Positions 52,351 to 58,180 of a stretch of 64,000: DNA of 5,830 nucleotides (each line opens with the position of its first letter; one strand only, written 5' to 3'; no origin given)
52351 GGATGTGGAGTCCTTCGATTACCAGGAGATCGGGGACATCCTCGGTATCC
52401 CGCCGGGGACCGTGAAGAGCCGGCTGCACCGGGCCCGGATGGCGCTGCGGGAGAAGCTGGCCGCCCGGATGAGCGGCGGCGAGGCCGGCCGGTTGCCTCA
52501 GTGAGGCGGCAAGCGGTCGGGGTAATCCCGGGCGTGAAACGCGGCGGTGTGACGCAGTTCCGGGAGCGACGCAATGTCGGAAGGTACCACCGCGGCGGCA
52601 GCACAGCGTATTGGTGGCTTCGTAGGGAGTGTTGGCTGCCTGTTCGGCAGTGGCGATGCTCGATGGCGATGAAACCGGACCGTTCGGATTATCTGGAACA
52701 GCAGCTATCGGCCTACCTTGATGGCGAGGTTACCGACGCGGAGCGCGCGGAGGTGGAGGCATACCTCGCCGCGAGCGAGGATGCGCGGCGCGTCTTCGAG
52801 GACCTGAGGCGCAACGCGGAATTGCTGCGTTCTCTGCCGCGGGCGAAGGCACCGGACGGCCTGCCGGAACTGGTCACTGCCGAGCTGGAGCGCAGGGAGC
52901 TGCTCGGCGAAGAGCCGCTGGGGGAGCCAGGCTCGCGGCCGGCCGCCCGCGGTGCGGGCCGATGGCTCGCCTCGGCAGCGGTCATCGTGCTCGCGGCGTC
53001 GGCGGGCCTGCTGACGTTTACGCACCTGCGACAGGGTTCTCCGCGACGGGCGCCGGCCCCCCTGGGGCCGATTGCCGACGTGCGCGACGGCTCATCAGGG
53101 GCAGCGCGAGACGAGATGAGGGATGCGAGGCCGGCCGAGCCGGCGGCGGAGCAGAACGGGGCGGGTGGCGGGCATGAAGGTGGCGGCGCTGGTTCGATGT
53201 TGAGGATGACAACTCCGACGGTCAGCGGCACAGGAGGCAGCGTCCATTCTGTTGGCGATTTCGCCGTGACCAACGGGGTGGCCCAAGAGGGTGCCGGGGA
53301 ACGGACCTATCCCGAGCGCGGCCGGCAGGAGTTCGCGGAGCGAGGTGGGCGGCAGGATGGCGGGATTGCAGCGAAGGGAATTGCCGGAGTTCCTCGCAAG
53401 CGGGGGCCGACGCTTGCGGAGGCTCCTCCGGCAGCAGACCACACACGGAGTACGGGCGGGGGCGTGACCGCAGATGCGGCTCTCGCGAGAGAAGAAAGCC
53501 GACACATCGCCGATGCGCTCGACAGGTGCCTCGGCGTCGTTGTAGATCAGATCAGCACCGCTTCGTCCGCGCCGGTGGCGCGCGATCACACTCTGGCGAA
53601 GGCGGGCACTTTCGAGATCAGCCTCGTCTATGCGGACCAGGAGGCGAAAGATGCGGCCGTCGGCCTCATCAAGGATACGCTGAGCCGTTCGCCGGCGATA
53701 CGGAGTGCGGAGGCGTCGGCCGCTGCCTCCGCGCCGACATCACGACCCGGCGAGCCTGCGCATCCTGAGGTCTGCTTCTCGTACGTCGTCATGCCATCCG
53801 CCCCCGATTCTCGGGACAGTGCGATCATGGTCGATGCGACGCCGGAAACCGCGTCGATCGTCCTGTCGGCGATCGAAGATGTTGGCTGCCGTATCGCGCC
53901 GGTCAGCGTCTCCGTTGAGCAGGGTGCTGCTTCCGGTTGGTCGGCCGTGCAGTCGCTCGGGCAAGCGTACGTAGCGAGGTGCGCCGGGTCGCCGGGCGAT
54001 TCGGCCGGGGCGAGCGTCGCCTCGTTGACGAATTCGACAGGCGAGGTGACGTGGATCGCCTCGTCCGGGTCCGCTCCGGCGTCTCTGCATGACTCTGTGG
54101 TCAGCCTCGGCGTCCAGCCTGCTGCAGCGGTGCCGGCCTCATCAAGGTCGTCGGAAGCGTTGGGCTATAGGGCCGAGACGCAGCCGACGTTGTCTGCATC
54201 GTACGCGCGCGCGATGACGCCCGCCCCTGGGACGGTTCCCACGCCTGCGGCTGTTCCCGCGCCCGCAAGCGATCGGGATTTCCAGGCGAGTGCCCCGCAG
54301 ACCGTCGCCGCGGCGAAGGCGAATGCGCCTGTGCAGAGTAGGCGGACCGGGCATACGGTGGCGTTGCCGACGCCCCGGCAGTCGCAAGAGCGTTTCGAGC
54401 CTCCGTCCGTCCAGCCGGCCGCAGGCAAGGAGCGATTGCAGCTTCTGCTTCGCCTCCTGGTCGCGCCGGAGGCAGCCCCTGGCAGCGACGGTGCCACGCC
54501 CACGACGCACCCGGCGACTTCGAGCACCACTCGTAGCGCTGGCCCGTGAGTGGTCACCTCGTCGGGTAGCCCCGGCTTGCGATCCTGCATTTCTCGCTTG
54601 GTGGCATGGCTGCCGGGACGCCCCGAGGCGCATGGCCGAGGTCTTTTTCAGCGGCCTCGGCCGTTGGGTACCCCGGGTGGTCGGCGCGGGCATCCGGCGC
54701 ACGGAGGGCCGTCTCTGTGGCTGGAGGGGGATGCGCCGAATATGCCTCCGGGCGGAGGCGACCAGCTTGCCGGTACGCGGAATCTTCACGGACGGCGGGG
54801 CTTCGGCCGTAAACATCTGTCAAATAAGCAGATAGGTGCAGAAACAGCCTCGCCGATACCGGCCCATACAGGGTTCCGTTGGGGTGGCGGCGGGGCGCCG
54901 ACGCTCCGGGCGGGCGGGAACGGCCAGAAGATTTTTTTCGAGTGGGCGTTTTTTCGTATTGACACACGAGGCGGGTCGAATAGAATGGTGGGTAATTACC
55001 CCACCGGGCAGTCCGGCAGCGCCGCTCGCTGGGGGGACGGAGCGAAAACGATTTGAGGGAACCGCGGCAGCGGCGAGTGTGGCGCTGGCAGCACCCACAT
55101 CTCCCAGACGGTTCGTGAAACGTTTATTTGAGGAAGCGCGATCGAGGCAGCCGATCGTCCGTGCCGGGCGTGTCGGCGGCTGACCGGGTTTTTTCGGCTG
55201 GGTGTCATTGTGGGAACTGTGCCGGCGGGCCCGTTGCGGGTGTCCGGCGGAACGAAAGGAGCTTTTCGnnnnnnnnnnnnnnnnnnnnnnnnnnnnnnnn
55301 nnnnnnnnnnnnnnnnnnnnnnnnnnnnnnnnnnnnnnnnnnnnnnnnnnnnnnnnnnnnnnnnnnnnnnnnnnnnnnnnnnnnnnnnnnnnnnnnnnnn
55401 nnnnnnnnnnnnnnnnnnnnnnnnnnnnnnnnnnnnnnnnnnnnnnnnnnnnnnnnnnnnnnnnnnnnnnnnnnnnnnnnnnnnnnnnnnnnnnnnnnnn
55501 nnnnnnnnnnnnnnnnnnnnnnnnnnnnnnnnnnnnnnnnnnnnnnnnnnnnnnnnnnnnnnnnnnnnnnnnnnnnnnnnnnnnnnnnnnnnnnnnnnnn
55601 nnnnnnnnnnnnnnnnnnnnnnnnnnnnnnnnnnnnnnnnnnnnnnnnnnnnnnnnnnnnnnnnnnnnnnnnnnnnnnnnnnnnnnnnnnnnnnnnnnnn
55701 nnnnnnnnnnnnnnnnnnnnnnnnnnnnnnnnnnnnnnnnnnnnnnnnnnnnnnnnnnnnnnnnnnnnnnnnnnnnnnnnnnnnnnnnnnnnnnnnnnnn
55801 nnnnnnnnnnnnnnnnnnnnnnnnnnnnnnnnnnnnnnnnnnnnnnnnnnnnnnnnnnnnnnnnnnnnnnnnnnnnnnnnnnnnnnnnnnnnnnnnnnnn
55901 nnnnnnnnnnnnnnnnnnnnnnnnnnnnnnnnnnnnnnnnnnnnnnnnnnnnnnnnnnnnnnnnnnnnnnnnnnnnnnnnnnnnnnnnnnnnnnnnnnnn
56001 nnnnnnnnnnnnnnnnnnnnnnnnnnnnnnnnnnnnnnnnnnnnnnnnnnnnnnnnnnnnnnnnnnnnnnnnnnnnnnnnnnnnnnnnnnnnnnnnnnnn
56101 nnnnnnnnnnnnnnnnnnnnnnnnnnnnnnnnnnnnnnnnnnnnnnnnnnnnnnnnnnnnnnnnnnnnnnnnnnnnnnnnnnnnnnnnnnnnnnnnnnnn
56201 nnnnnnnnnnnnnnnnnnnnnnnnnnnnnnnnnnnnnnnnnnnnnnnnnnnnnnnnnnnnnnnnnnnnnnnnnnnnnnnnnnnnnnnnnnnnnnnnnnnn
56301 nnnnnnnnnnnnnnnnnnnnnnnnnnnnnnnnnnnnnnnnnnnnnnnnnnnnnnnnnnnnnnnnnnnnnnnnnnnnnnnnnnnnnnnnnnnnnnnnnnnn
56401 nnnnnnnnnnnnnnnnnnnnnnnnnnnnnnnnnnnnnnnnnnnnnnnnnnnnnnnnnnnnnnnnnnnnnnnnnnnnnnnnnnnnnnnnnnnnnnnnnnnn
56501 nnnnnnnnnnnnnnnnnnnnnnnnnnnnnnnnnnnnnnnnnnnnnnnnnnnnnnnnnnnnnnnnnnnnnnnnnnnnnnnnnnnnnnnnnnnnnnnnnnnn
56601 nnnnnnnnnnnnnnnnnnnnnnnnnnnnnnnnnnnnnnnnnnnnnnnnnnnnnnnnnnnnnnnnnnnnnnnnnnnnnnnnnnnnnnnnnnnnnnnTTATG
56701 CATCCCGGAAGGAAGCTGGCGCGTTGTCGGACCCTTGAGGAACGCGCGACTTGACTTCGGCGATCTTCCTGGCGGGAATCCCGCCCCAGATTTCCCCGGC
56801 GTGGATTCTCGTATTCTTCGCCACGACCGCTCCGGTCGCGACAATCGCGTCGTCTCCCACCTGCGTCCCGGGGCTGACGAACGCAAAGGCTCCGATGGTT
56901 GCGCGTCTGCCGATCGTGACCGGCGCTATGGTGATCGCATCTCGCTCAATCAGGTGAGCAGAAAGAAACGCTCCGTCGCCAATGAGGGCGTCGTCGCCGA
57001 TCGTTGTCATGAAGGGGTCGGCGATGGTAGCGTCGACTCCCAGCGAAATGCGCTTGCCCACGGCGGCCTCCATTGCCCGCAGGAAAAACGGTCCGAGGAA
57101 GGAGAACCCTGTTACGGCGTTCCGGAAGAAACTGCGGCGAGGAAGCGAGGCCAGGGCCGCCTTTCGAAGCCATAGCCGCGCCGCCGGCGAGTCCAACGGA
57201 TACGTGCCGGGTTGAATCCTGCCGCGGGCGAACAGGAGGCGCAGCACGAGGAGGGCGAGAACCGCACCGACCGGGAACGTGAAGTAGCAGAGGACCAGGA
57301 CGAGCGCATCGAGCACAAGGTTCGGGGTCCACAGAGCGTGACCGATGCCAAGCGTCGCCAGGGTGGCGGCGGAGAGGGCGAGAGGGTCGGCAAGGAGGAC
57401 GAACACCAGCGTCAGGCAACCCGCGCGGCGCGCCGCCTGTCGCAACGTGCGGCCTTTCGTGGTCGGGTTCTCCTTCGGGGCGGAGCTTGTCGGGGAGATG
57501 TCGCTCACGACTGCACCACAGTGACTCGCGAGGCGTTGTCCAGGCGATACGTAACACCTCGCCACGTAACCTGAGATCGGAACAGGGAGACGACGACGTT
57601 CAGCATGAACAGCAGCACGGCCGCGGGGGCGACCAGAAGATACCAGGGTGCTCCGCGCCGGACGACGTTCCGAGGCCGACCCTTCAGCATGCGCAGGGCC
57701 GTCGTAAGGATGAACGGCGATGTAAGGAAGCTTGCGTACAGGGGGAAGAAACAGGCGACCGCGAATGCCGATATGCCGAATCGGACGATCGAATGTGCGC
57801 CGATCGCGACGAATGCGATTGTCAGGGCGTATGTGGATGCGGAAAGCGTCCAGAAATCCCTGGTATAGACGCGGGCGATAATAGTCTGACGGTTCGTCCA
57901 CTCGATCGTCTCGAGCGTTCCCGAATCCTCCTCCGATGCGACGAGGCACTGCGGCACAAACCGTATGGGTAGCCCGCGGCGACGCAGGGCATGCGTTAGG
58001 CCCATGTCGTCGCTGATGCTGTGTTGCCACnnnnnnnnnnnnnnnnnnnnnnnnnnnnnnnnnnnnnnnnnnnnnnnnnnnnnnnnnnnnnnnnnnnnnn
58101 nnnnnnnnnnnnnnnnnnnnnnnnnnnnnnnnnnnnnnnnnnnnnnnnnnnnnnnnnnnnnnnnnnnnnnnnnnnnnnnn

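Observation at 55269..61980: Paralogous secreted proteins with one novel ~400-aa domain and swapped C-terminal anchors (PEP-CTERM vs Cys-rich stalk plus dockerin-like module)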

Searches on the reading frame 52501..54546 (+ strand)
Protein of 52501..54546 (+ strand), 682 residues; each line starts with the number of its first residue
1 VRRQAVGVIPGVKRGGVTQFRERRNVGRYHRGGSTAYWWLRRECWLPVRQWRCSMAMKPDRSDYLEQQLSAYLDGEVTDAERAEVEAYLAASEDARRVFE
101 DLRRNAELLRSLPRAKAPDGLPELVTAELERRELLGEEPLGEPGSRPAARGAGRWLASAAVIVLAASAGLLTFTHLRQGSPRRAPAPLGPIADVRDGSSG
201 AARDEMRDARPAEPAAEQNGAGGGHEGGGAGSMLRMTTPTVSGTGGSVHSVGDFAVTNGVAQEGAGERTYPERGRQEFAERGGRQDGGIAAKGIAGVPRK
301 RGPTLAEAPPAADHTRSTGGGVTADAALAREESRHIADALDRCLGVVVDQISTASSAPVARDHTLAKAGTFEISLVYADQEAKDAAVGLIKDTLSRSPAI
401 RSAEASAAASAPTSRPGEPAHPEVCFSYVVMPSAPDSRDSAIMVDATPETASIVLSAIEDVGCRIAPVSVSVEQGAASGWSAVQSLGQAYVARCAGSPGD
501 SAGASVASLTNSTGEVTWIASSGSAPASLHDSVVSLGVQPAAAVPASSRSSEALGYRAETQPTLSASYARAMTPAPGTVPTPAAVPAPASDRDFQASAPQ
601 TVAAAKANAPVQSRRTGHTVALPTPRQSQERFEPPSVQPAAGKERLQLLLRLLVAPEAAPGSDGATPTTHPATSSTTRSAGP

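Call 34: search_protein_families(library=pfam, proteins=[window:52501-54546:+], max_evalue=0.0001)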
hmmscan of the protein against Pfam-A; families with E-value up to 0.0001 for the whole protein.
window:52501-54546:+ (682 aa): 1 family
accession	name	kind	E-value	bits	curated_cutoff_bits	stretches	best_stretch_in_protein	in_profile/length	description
PF13490.11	zf-HC2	-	9.2e-05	22.9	22.2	0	66-87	5-26/35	Putative zinc-finger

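Call 61: search_protein_families(library=ncbifam, proteins=[window:52501-54546:+], max_evalue=0.01)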
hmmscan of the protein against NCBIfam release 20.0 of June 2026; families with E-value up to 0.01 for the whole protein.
window:52501-54546:+ (682 aa): 2 families
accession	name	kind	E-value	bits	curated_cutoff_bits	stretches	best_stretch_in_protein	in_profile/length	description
NF052375.1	antisigma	equivalog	1.1e-09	38.6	100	1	69-185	2-114/217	anti-sigma factor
NF010501.0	PRK13920.1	subfamily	1.8e-05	24.5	225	1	69-176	8-100/213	putative anti-sigmaE protein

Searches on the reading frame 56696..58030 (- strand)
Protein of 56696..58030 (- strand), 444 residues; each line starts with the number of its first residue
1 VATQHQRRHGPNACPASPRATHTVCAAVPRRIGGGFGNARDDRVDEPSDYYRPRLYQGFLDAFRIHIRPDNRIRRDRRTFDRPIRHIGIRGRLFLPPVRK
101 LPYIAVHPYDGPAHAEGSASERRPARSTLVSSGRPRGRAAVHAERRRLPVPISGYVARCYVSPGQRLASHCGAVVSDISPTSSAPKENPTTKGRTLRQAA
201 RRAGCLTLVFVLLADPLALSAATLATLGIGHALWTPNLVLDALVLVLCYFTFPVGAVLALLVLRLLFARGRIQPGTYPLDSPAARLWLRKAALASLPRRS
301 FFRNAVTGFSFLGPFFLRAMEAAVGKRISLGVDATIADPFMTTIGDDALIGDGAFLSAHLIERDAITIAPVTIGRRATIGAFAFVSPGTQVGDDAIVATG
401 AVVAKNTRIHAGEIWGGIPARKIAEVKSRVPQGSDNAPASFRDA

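Call 6: search_protein_families(library=pfam, proteins=[window:56696-58030:-], max_evalue=0.1)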
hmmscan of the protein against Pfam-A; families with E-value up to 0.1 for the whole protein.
window:56696-58030:- (444 aa): 3 families
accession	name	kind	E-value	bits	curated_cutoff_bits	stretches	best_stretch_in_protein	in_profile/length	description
PF00132.30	Hexapep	-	1.2e-09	37.9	27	2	371-404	2-35/36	Bacterial transferase hexapeptide (six repeats)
PF14602.12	Hexapep_2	-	8.6e-09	35.4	27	1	370-403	1-32/34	Hexapeptide repeat of succinyl-transferase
PF25084.1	LbH_EIF2B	-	0.017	15.5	54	1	324-408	24-104/105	EIF2B subunit epsilon LbH domain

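Call 7: search_protein_families(library=ncbifam, proteins=[window:56696-58030:-], max_evalue=0.1)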
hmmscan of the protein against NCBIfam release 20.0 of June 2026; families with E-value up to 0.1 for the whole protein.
window:56696-58030:- (444 aa): 37 families (the best 25 are shown)
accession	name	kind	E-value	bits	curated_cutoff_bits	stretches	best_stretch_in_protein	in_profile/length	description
TIGR02353.1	NRPS_term_dom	equivalog_domain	2.9e-26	92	423.1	1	224-432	23-222/695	Pls/PosA family non-ribosomal peptide synthetase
NF007797.0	PRK10502.1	subfamily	2.4e-12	46.9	192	2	365-425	120-178/183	WcaF family extracellular polysaccharide biosynthesis acetyltransferase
NF058585.1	HptprglPActTf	PfamEq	2.1e-10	40.4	300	1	321-428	55-162/172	heptaprenylglyceryl phosphate O-acetyltransferase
TIGR03570.1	NeuD_NnaD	subfamily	3.5e-10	39.8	160.8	1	364-421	147-202/202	NeuD/PglB/VioB family sugar acetyltransferase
NF007076.0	PRK09527.1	equivalog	5.5e-09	35.7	347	1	322-429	76-188/203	galactoside O-acetyltransferase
TIGR03532.1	DapD_Ac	equivalog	9.2e-09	35.3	231.75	1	324-429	119-217/231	2,3,4,5-tetrahydropyridine-2,6-dicarboxylate N-acetyltransferase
NF007499.0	PRK10092.1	equivalog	1.1e-08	35.1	314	1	333-424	85-181/183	maltose O-acetyltransferase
NF002060.0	PRK00892.1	subfamily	1.3e-07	31.1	207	2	360-407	103-150/345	UDP-3-O-(3-hydroxymyristoyl)glucosamine N-acyltransferase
TIGR04008.1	WcaF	equivalog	1.8e-07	31.2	326.3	2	365-423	119-175/180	colanic acid biosynthesis acetyltransferase WcaF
NF000084.1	amicyc_ac_ApmA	equivalog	4.4e-06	26.6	550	1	367-421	173-227/274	aminocyclitol acetyltransferase ApmA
NF000490.1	chloram_CatB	equivalog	7.2e-06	25.5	350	1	372-424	112-162/210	type B chloramphenicol O-acetyltransferase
NF007240.0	PRK09677.1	equivalog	8.2e-06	25.4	243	1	327-424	85-182/192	putative lipopolysaccharide biosynthesis O-acetyl transferase WbbJ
NF050158.1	CarbAnhydGPos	equivalog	1.6e-05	24.6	250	1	368-427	85-144/172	gamma carbonic anhydrase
NF038307.1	EPS_acetyl_HpsU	equivalog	3.7e-05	23.4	305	1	366-421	120-173/178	hormogonium polysaccharide biosynthesis acetyltransferase HpsU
NF000311.1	Vat_ABCDEFH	equivalog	5.2e-05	22.9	300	1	371-425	111-163/201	Vat family streptogramin A O-acetyltransferase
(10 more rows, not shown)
